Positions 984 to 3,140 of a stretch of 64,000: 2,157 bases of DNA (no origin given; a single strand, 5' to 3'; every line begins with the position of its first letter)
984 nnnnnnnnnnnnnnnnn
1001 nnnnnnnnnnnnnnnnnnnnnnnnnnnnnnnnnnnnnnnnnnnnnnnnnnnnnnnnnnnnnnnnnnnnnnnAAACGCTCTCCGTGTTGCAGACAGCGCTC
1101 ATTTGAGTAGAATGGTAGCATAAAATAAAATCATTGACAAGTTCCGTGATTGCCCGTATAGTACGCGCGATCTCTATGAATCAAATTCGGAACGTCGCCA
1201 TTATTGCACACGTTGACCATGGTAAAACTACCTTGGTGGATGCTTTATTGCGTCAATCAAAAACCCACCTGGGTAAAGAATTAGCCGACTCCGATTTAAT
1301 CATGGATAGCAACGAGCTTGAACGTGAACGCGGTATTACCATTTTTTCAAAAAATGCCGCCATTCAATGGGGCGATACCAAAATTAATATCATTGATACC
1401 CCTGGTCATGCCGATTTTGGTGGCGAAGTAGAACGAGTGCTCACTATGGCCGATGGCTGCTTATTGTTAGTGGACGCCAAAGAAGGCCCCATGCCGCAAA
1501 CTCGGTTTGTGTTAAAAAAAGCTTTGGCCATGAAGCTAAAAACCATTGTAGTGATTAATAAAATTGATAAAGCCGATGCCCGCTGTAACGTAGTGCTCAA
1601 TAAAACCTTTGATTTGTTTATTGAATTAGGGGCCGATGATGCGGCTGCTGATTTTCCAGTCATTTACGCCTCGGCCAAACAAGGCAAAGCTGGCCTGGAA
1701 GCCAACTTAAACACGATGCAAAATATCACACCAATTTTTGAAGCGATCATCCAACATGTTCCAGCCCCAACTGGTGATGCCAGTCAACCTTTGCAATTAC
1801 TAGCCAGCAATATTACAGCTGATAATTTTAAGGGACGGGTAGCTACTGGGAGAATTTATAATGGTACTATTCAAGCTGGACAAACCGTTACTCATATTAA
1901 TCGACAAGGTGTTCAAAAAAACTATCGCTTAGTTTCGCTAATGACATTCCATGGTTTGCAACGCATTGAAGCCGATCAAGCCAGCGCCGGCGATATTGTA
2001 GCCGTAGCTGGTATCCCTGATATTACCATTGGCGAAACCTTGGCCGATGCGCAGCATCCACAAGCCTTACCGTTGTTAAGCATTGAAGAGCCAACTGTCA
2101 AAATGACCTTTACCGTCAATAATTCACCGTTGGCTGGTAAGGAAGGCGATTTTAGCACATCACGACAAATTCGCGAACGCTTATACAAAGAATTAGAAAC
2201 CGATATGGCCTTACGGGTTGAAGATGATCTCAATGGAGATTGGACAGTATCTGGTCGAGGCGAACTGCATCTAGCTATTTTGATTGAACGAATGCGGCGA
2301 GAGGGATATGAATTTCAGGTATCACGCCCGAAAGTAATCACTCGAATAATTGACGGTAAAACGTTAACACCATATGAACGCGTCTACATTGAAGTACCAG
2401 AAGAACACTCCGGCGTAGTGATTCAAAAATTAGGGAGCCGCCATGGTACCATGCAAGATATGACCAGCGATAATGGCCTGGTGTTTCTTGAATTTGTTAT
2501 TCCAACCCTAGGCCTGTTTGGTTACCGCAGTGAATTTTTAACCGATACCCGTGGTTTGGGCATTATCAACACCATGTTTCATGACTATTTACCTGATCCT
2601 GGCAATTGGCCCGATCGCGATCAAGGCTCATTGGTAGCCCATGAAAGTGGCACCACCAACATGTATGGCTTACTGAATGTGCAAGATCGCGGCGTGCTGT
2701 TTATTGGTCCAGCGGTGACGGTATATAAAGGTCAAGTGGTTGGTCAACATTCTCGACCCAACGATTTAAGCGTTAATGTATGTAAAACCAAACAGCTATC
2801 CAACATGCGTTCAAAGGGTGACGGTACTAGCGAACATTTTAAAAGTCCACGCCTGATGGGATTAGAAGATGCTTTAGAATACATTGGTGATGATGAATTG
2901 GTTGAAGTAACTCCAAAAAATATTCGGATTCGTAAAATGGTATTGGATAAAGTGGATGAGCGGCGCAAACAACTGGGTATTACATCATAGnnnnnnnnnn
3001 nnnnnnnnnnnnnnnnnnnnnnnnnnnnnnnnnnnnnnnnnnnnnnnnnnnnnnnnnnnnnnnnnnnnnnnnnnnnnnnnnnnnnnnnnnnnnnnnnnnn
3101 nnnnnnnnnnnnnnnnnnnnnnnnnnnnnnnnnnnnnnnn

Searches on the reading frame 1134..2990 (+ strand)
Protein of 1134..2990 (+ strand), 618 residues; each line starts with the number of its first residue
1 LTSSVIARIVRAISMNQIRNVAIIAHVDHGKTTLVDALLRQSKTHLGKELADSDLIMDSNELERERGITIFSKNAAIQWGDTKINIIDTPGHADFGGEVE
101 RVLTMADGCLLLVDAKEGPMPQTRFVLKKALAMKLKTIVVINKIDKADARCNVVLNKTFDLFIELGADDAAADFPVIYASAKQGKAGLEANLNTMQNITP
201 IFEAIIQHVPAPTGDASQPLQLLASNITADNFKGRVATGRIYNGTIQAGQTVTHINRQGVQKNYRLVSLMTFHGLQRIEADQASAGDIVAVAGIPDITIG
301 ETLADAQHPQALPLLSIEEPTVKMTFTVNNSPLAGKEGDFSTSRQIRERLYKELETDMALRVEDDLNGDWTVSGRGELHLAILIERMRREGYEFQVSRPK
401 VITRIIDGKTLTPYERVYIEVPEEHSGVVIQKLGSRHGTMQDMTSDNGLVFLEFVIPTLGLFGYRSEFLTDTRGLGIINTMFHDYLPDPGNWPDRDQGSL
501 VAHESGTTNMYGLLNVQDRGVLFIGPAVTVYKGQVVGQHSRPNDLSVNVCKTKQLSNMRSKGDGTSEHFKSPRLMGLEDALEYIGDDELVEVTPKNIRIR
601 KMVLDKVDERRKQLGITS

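Call 70: search_protein_families(library=pfam, proteins=[window:1134-2990:+], max_evalue=0.00001)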
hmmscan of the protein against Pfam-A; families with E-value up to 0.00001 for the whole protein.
window:1134-2990:+ (618 aa): 7 families
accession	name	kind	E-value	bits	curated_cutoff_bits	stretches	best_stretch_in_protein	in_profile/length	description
PF00009.33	GTP_EFTU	-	4.7e-57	193.1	26.5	1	17-210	2-187/188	Elongation factor Tu GTP binding domain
PF21018.2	BipA_C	-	1.6e-42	144.2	23.8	1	497-605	1-109/110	TypA/BipA C-terminal domain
PF00679.30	EFG_C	-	3.1e-19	69.2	27.9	1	413-491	5-84/89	Elongation factor G C-terminus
PF03144.31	GTP_EFTU_D2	-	4.7e-16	59.4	30.3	1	234-304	1-73/73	Elongation factor Tu domain 2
PF22042.2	EF-G_D2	-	5e-13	49.4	27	1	225-304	7-82/84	Elongation factor G domain 2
PF01926.29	MMR_HSR1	-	3.8e-07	30.6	21.9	1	21-143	2-113/113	50S ribosome-binding GTPase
PF14492.12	EFG_III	-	5.4e-06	26.8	27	0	344-396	19-73/75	Elongation Factor G, domain III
